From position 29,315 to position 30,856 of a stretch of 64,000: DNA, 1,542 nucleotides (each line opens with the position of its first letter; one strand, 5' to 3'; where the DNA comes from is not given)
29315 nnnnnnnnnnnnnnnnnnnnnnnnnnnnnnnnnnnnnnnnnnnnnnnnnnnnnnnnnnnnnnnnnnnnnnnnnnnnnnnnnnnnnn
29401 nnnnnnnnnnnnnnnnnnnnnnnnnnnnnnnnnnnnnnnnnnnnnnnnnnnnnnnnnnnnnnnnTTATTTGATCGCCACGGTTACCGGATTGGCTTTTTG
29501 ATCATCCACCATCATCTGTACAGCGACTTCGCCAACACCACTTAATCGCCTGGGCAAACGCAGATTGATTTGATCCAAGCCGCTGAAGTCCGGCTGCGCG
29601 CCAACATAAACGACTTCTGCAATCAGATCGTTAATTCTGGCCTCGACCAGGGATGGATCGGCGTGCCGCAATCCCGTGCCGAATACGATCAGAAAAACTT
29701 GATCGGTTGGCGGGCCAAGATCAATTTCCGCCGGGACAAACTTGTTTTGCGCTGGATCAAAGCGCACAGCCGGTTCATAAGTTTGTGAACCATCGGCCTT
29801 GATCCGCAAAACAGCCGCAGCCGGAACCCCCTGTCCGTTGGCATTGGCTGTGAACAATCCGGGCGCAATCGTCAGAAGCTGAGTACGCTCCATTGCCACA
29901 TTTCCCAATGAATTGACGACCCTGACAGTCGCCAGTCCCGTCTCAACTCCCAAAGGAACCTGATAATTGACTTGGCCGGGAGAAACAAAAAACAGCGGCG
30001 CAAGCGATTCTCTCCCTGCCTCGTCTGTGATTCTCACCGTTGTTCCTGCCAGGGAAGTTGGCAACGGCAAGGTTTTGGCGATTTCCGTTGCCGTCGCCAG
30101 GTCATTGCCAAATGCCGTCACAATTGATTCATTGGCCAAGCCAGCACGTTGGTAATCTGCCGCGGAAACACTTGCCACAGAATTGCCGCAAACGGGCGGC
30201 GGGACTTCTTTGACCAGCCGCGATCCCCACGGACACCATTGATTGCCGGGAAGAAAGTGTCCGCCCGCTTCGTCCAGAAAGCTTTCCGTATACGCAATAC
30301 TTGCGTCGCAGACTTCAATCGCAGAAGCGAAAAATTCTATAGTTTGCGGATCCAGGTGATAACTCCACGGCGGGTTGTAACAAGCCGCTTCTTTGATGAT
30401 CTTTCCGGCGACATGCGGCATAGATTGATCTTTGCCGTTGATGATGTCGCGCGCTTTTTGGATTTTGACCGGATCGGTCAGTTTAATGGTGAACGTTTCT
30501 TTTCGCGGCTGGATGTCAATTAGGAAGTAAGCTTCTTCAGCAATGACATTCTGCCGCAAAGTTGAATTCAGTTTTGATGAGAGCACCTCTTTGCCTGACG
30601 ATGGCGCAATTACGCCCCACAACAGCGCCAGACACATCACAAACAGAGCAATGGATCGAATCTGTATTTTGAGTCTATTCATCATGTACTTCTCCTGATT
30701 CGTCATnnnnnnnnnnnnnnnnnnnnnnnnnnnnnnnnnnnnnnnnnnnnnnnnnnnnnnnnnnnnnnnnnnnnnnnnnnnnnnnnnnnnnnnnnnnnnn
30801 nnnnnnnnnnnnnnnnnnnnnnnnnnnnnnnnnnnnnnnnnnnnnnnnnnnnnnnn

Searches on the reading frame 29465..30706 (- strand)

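Call 70: search_protein_families(library=pfam, proteins=[window:29465-30706:-], max_evalue=0.00001)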
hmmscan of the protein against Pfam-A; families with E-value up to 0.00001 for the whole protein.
window:29465-30706:- (413 aa): 1 family
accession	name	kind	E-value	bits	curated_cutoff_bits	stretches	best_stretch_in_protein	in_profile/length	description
PF23621.1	BP74_N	-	2.6e-45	153.4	27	1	57-170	1-113/114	BP74 N-terminal domain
